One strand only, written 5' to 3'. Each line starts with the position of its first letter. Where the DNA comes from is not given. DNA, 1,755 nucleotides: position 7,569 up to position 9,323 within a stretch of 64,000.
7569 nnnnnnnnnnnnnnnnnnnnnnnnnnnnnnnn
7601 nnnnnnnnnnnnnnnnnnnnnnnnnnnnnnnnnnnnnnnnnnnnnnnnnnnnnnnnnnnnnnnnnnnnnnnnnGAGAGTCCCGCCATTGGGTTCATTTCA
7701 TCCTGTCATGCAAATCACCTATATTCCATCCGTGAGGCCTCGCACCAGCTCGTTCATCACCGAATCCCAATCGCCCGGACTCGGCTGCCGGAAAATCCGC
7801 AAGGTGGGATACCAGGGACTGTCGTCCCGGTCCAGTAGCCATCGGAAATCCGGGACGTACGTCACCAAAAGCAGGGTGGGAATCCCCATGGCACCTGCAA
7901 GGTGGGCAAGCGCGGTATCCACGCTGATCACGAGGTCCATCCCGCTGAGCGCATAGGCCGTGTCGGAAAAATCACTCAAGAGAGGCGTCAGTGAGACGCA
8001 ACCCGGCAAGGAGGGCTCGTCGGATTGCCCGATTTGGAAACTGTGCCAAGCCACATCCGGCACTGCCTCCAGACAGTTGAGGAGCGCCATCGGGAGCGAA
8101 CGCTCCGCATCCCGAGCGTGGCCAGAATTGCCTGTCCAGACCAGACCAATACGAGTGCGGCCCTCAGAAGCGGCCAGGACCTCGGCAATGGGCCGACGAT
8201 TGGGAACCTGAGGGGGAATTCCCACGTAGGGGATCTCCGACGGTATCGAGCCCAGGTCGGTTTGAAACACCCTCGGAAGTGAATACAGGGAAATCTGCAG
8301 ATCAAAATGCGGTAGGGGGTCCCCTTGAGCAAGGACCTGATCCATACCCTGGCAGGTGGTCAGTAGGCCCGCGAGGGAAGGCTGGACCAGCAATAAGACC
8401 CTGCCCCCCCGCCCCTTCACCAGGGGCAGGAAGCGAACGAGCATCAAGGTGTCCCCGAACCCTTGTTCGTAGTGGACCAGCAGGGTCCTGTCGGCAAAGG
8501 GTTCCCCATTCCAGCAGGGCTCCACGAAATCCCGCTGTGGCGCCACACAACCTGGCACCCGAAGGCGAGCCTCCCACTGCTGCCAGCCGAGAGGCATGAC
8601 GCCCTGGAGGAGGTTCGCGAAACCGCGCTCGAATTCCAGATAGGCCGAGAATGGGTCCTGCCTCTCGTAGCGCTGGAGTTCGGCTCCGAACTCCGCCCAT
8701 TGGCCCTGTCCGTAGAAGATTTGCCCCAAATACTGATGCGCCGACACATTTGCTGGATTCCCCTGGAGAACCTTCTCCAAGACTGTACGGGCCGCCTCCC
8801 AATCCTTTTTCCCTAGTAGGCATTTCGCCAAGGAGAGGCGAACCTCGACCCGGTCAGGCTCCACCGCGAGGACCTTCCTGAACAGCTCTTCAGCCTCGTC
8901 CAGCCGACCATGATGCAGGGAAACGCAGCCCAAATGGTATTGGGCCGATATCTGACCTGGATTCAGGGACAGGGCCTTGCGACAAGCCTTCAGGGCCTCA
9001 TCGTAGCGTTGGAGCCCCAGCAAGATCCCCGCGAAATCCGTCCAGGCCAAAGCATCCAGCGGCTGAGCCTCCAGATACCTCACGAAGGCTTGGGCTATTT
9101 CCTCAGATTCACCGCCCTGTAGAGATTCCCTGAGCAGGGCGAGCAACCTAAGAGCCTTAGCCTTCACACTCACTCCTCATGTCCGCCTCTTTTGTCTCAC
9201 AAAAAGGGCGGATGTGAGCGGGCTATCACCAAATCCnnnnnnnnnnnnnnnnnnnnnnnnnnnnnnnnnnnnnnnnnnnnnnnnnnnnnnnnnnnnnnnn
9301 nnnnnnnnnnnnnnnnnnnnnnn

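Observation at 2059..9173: Five tandem TPR + GT-B glycosyltransferase paralogues inserted between fliD and fliS: candidate multi-enzyme flagellin glycosylation array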

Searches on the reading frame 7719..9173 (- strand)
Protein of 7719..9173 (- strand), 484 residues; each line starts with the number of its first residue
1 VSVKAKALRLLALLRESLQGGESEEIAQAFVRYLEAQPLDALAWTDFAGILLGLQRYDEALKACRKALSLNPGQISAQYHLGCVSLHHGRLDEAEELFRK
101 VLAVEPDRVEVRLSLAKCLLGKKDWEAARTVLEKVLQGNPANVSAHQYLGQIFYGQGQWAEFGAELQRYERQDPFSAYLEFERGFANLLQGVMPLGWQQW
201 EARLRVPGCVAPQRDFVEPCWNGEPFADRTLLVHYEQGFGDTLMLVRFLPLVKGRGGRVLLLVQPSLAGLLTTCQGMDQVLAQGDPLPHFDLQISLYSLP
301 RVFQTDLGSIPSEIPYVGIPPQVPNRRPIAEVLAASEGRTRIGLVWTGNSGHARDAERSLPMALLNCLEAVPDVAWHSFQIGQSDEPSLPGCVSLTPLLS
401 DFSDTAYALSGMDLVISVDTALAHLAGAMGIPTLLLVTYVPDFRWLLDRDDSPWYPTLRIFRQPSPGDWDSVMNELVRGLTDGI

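Call 4: search_protein_families(library=pfam, proteins=[window:7719-9173:-], max_evalue=0.01)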
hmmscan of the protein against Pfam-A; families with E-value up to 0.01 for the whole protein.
window:7719-9173:- (484 aa): 23 families
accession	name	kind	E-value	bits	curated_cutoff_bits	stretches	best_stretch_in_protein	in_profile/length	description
PF14559.12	TPR_19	-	2.3e-24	85.9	25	3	86-135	2-51/68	Tetratricopeptide repeat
PF13432.12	TPR_16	-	1.5e-18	67.3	32.7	3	86-141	8-63/65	Tetratricopeptide repeat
PF07719.23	TPR_2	-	2.8e-18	64.9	27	2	42-73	2-33/34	Tetratricopeptide repeat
PF13431.12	TPR_17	-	1e-16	60.1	24.4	1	63-96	1-34/34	Tetratricopeptide repeat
PF00515.34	TPR_1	-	1.5e-14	53.5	27.8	2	50-72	10-32/34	Tetratricopeptide repeat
PF13428.12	TPR_14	-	1.7e-14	53.3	23.5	3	110-152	2-44/44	Tetratricopeptide repeat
PF23914.1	TPR_CcmH_CycH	-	7e-14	52.4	42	2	81-161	56-139/158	Cytochrome c-type biogenesis protein H TPR domain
PF13414.12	TPR_11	-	1.6e-13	50.6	26.8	2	123-157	8-42/42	TPR repeat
PF12895.13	ANAPC3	-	3.8e-13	50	27.2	2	55-134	3-81/82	Anaphase-promoting complex, cyclosome, subunit 3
PF13181.12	TPR_8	-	5.3e-11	42.2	25.7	1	43-72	3-32/34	Tetratricopeptide repeat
PF13424.12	TPR_12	-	2.3e-10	40.9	30.1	2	41-104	3-74/77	Tetratricopeptide repeat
PF13371.12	TPR_9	-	4.5e-09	36.6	35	1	50-112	4-66/73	Tetratricopeptide repeat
PF13174.12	TPR_6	-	5.4e-08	33.4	26.3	0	111-137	2-28/33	Tetratricopeptide repeat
PF13374.12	TPR_10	-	1.6e-07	31.5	27.5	0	77-104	4-31/42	Tetratricopeptide repeat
PF24575.1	TPR_Slam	-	6.2e-07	30.2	35.2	1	78-130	50-102/104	Surface lipoprotein assembly modifier, N-terminal TPR repeats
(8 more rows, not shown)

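Call 7: search_protein_families(library=ncbifam, proteins=[window:7719-9173:-], max_evalue=0.01)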
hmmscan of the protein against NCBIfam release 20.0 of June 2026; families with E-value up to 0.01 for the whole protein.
window:7719-9173:- (484 aa): 21 families
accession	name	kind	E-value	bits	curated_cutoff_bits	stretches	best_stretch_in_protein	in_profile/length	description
TIGR02917.1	PEP_TPR_lipo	equivalog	3e-21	75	312.2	2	82-191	132-241/899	XrtA/PEP-CTERM system TPR-repeat protein PrsT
NF040959.1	MamA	equivalog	3.7e-19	69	200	2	56-159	52-155/204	magnetosome protein MamA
NF033758.1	gliding_GltE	equivalog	1.4e-11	44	225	1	75-184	222-331/411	adventurous gliding motility TPR repeat lipoprotein GltE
NF052415.1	T3SS_chap_SctY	equivalog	4.1e-09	36.9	70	1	80-169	11-103/106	type III secretion apparatus assembly chaperone SctY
NF033762.1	social_mot_Tgl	equivalog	1.1e-08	34.7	225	1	19-177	43-204/252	social motility TPR repeat lipoprotein Tgl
TIGR02521.1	type_IV_pilW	equivalog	5.2e-08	32.7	154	1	22-139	80-199/234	type IV pilus biogenesis/stability protein PilW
TIGR03939.1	PGA_TPR_OMP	equivalog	1.4e-07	30.1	366.65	1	56-144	410-498/800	poly-beta-1,6 N-acetyl-D-glucosamine export porin PgaA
TIGR02552.1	LcrH_SycD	equivalog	6.3e-07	29.2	104.8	1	63-154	6-97/136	SycD/LcrH family type III secretion system chaperone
NF052304.1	CdsG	equivalog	1.7e-06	28.3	170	2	84-152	17-85/133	CdsG family type III secretion system protein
NF033920.0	C39_PA2778_fam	equivalog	3.1e-06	26.8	150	0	74-137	189-252/255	PA2778 family cysteine peptidase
TIGR00540.1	TPR_hemY_coli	hypoth_equivalog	3.1e-06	26.2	142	1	103-159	320-375/385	heme biosynthesis-associated TPR protein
NF047371.1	FlcA_CTERM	equivalog_domain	2.2e-05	23.1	300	1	55-137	453-535/646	periplasmic flagellar collar protein FlcA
TIGR04510.1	mod_pep_cyc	subfamily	2.3e-05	23.1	400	1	23-168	483-624/814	putative peptide modification system cyclase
NF008757.0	PRK11788.1-5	equivalog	3.4e-05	23.2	363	0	114-174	185-245/388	lipopolysaccharide assembly protein LapB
TIGR02193.1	heptsyl_trn_I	equivalog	5e-05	22.7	185.3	1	402-436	246-280/320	lipopolysaccharide heptosyltransferase I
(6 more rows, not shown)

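Call 11: find_homologous_proteins(query=window:7719-9173:-, max_evalue=1e-10)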
Query window:7719-9173:- (484 aa): 7503 proteins with E <= 1e-10 among 8000 candidates; the best 120 are listed.
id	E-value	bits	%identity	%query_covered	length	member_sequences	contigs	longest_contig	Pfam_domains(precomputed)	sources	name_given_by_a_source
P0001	0.0e+0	1106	100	100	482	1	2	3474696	PF13431.13,PF23914.2,PF13414.13,PF13428.13,PF13374.13,PF14559.13,PF24575.2,PF13371.13,PF00515.35,PF12895.14,PF13424.13,PF21033.5,PF13432.13,PF13181.13,PF07719.24,PF13174.13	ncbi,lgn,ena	-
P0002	1.4e-234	798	73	100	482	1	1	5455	PF13431.13,PF23914.2,PF13414.13,PF13428.13,PF14559.13,PF24575.2,PF13371.13,PF00515.35,PF12895.14,PF13424.13,PF13432.13,PF13181.13,PF07719.24,PF13174.13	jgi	jgi:tetratricopeptide (TPR) repeat protein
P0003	1.0e-217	742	68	100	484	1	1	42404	PF13431.13,PF23914.2,PF13414.13,PF13176.13,PF13428.13,PF14559.13,PF00515.35,PF12895.14,PF13424.13,PF13432.13,PF13181.13,PF07719.24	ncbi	-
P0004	9.7e-217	739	68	96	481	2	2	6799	PF14559.13,PF13431.13,PF23914.2,PF13414.13,PF00515.35,PF13432.13,PF13428.13,PF13181.13,PF01075.24,PF07719.24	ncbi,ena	-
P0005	9.1e-212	722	66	97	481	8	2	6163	PF13431.13,PF23914.2,PF13414.13,PF13176.13,PF13428.13,PF14559.13,PF13371.13,PF00515.35,PF13424.13,PF13432.13,PF13181.13,PF07719.24,PF13174.13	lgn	-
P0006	6.6e-211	720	65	100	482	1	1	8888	PF14559.13,PF13431.13,PF23914.2,PF00515.35,PF13432.13,PF13428.13,PF13181.13,PF07719.24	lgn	-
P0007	7.9e-211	719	66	99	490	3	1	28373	PF14559.13,PF13431.13,PF23914.2,PF13371.13,PF00515.35,PF13432.13,PF13428.13,PF13181.13,PF01075.24,PF07719.24,PF13174.13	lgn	-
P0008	2.2e-207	708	66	97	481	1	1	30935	PF13431.13,PF23914.2,PF25060.1,PF13414.13,PF13176.13,PF13428.13,PF14559.13,PF13371.13,PF00515.35,PF13424.13,PF13432.13,PF13181.13,PF01075.24,PF07719.24,PF13174.13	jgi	-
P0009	6.1e-206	703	66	97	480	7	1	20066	PF13431.13,PF23914.2,PF25060.1,PF13414.13,PF13428.13,PF14559.13,PF13371.13,PF00515.35,PF12895.14,PF13424.13,PF13432.13,PF01075.24,PF07719.24,PF13174.13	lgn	-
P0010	3.2e-198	678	63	96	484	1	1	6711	PF13431.13,PF23914.2,PF13414.13,PF13428.13,PF14559.13,PF24575.2,PF13371.13,PF00515.35,PF12895.14,PF13424.13,PF13432.13,PF13181.13,PF07719.24,PF13174.13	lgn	-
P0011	8.0e-198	676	61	99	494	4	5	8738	PF13431.13,PF23914.2,PF13414.13,PF13428.13,PF14559.13,PF24575.2,PF00515.35,PF12895.14,PF13424.13,PF13432.13,PF13181.13,PF14561.13,PF07719.24,PF13174.13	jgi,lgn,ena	-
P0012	1.0e-197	676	62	100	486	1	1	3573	PF13431.13,PF23914.2,PF13414.13,PF13428.13,PF13374.13,PF14559.13,PF24575.2,PF13371.13,PF00515.35,PF12895.14,PF13424.13,PF21033.5,PF13432.13,PF13181.13,PF07719.24,PF13174.13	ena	-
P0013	2.9e-197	675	63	95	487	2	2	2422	PF14559.13,PF13431.13,PF23914.2,PF00515.35,PF12895.14,PF13424.13,PF13176.13,PF13432.13,PF13428.13,PF13181.13,PF07719.24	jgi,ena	-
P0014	4.3e-185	634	59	97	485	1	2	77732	PF14559.13,PF13431.13,PF23914.2,PF13414.13,PF13371.13,PF00515.35,PF13424.13,PF13432.13,PF13428.13,PF13181.13,PF07719.24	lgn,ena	-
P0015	3.0e-177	609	52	95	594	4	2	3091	PF13431.13,PF23914.2,PF13428.13,PF25064.2,PF13374.13,PF14559.13,PF24575.2,PF13371.13,PF00515.35,PF12895.14,PF13424.13,PF13432.13,PF13181.13,PF07719.24,PF13174.13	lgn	-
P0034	8.2e-167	574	55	98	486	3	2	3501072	PF14559.13,PF13431.13,PF23914.2,PF13414.13,PF00515.35,PF12895.14,PF13432.13,PF13428.13,PF14561.13,PF07719.24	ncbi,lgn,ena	-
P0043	5.3e-165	568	52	93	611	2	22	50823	PF03704.24,PF13431.13,PF23914.2,PF13414.13,PF13428.13,PF14559.13,PF24575.2,PF13371.13,PF00515.35,PF12895.14,PF13424.13,PF13432.13,PF13181.13,PF07719.24,PF13174.13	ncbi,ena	-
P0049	2.4e-163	563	53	91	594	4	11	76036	PF14559.13,PF13431.13,PF23914.2,PF13371.13,PF00515.35,PF13432.13,PF13428.13,PF07719.24,PF13174.13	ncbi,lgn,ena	-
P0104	1.0e-153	531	52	98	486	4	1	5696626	PF14559.13,PF24575.2,PF23914.2,PF13414.13,PF13371.13,PF00515.35,PF12895.14,PF13176.13,PF13432.13,PF13428.13,PF07719.24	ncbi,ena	-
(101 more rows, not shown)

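Call 12: find_encoding_contigs(protein=P0001, flank=10000, max_places=3)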
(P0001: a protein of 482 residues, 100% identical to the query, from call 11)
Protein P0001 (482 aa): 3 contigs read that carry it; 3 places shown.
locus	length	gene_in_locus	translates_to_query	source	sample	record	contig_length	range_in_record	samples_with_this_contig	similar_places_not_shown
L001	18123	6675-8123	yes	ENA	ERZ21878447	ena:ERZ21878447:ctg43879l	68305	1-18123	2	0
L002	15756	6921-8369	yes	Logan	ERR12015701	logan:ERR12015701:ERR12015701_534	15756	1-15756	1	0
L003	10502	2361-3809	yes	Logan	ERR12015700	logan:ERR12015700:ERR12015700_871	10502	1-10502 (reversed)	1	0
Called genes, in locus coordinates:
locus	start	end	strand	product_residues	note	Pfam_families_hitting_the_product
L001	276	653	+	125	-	PF00515:TPR_1 (faint), PF13414:TPR_11 (faint), PF07719:TPR_2 (weak), PF13181:TPR_8 (weak)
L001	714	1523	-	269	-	PF05050:Methyltransf_21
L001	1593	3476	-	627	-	PF00535:Glycos_transf_2, PF13489:Methyltransf_23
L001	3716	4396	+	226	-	PF00669:Flagellin_N, PF00700:Flagellin_C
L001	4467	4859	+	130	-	PF03646:FlaG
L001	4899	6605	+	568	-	PF02465:FliD_N, PF07195:FliD_C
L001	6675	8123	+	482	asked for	PF13424:TPR_12 (weak), PF12895:ANAPC3 (weak), PF14559:TPR_19 (weak), PF24575:TPR_Slam (weak), PF13432:TPR_16 (weak), PF14559:TPR_19, PF23914:TPR_CcmH_CycH (weak), PF13432:TPR_16 (weak), +11 more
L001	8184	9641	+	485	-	PF00515:TPR_1 (faint), PF07719:TPR_2 (faint), PF13174:TPR_6 (faint), PF13176:TPR_7 (faint), PF13181:TPR_8 (faint), PF13371:TPR_9 (faint), PF13432:TPR_16 (weak), PF14559:TPR_19, +6 more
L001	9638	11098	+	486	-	PF13371:TPR_9 (weak), PF13432:TPR_16 (weak), PF14559:TPR_19, PF23914:TPR_CcmH_CycH, PF13428:TPR_14 (weak), PF13414:TPR_11, PF14559:TPR_19 (weak), PF14559:TPR_19, +8 more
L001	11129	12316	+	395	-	PF01075:Glyco_transf_9 (faint)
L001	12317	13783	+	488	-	PF00515:TPR_1 (faint), PF07719:TPR_2 (faint), PF13181:TPR_8 (faint), PF13424:TPR_12 (faint), PF13428:TPR_14 (faint), PF13432:TPR_16, PF23914:TPR_CcmH_CycH, PF14559:TPR_19 (weak), +1 more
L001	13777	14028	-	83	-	-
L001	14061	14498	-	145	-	PF02561:FliS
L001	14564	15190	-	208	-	PF14681:UPRTase, PF00156:Pribosyltran (weak)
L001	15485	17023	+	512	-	PF00218:IGPS, PF07382:HC2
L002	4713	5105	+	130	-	PF03646:FlaG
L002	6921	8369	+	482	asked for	PF13424:TPR_12 (weak), PF12895:ANAPC3 (weak), PF14559:TPR_19 (weak), PF24575:TPR_Slam (weak), PF13432:TPR_16 (weak), PF14559:TPR_19, PF23914:TPR_CcmH_CycH (weak), PF13432:TPR_16 (weak), +11 more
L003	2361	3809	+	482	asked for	PF13424:TPR_12 (weak), PF12895:ANAPC3 (weak), PF14559:TPR_19 (weak), PF24575:TPR_Slam (weak), PF13432:TPR_16 (weak), PF14559:TPR_19, PF23914:TPR_CcmH_CycH (weak), PF13432:TPR_16 (weak), +11 more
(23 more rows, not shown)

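Call 20: list_cluster_members(proteins=[P0001, P0034, P0104, P0049, P0043])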
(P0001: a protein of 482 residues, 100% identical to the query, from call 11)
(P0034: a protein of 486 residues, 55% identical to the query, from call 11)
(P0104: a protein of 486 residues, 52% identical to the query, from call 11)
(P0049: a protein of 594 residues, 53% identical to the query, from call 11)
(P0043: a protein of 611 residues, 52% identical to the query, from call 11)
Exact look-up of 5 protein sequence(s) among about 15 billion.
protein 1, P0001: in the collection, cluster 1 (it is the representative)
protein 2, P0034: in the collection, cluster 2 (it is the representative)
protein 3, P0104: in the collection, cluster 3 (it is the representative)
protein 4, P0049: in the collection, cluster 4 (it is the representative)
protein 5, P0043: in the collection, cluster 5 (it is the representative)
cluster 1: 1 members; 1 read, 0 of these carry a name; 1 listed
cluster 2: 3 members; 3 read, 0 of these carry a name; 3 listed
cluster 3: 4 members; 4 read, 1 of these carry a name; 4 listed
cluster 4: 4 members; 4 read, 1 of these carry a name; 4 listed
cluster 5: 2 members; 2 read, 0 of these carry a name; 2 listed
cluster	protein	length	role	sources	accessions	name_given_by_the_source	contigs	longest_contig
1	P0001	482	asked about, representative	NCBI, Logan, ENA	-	-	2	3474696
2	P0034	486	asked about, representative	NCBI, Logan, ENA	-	-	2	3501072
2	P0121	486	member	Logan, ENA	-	-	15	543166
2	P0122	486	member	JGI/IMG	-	-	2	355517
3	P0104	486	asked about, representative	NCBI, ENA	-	-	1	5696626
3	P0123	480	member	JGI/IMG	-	hypothetical protein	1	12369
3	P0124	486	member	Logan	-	-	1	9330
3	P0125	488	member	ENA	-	-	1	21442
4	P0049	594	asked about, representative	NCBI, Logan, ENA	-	-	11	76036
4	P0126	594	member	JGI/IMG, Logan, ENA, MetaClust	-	\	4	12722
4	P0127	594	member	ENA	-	-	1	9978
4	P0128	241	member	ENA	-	-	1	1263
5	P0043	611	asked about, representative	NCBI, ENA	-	-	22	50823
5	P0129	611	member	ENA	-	-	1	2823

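Call 23: predict_structure(alignment_id=A2)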
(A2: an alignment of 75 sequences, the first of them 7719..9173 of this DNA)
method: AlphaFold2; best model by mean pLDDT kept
length: 484 residues; sequences in the alignment: 75
mean_pLDDT: 94.2   pTM: 0.87
mean pLDDT of the five models: 94.2, 93.3, 92.5, 92.3, 91.8
residues with pLDDT >= 90: 416; 70-90: 63; 50-70: 5; < 50: 0
segments of 3 or more residues with pLDDT < 50: none
pLDDT, mean of each block of 10 residues (from residue 1): 76 81 89 95 97 95 98 97 96 98 97 97 95 97 97 91 97 97 96 97 93 92 97 95 97 98 97 97 96 98 96 95 97 95 92 82 93 95 85 95 98 97 97 94 89 95 93 95 73
secondary structure, 60 per line:
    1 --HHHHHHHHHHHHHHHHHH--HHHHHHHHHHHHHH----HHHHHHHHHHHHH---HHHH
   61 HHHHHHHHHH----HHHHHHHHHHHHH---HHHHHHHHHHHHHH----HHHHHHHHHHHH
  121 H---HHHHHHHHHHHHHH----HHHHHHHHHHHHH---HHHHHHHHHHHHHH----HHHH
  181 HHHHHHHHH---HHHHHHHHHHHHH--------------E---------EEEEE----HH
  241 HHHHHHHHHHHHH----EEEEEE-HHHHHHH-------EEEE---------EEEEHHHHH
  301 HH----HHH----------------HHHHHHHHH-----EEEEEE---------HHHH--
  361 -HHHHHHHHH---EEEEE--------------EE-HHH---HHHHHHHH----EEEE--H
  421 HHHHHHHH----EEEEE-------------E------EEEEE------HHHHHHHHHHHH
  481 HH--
elements in order: H3-20 H23-36 H41-53 H57-70 H75-87 H91-104 H109-121 H125-138 H143-155 H159-172 H177-189 H193-205 E230-234 H239-253 E258-263 H265-271 E279-282 E292-295 H296-302 H326-334 E340-345 H355-358 H362-370 E374-378 H402-409 E414-417 H420-428 E433-437 E458-462 H469-482

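Call 26: fold_search(model_id=the predicted structure, library=pdb)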
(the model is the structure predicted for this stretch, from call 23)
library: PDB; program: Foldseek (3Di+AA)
matches with E <= 10: 1711; with E <= 0.001: 473
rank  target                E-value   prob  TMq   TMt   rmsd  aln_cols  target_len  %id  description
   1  8dtf_A                5.9e-14  1.00  0.41  0.27  11.6       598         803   14  Cryo-EM structure of the full length Arabidopsis SPY with complete TPRs (released 2023-03-08)
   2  8dtg_B                3.7e-13  1.00  0.40  0.29  11.6       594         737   13  Cryo-EM structure of Arabidopsis SPY alternative conformation 1 (released 2023-03-08)
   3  8dti_A                4.7e-13  1.00  0.41  0.33  12.1       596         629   13  Cryo-EM structure of Arabidopsis SPY in complex with GDP-fucose (released 2023-03-08)
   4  8dtg_A                4.9e-13  1.00  0.40  0.27  11.6       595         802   13  Cryo-EM structure of Arabidopsis SPY alternative conformation 1 (released 2023-03-08)
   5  8dth_B                1.1e-12  1.00  0.41  0.30  11.7       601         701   13  Cryo-EM structure of Arabidopsis SPY alternative conformation 2 (released 2023-03-08)
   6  8dth_A                3.5e-12  1.00  0.41  0.29  12.8       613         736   13  Cryo-EM structure of Arabidopsis SPY alternative conformation 2 (released 2023-03-08)
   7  7y4i_B                4.5e-12  1.00  0.41  0.27  12.6       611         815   13  Crystal structure of SPINDLY in complex with GDP (released 2022-12-07)
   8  7y4i_A                9.8e-12  1.00  0.42  0.27  13.0       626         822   13  Crystal structure of SPINDLY in complex with GDP (released 2022-12-07)
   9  8qoy                  4.3e-10  1.00  0.22  0.12  22.4       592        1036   11  Capsular polysaccharide synthesis multienzyme of Actinobacillus Pleuropneumoniae serotype 3 (released 2024-07-03)
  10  4gyy_A                5.5e-10  1.00  0.33  0.25  17.4       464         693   13  Crystal structure of human O-GlcNAc Transferase with UDP-5SGlcNAc and a peptide substrate (released 2012-10-31)
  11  6e37_A                7.4e-10  1.00  0.34  0.25  13.7       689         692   10  O-GlcNAc Transferase in complex with covalent inhibitor (released 2019-11-06)
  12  4n39_A                7.8e-10  1.00  0.32  0.23  16.1       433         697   13  Crystal structure of human O-GlcNAc transferase bound to a peptide from HCF-1 pro-repeat 2 (11-26) (released 2014-01-01)
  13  6q4m                  7.8e-10  1.00  0.32  0.23  16.8       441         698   14  Crystal structure of the O-GlcNAc transferase Asn648Tyr mutation (released 2019-12-25)
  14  8fe6_A                9.0e-10  1.00  0.33  0.25  14.0       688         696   10  Crystal structure of human O-GlcNAc transferase (OGT) in complex with an exosite-binding peptide and UDP-GlcNAc (released 2023-08-09)
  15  5a01_A                9.5e-10  1.00  0.33  0.24  16.8       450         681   12  O-GlcNAc transferase from Drososphila melanogaster (released 2016-04-27)
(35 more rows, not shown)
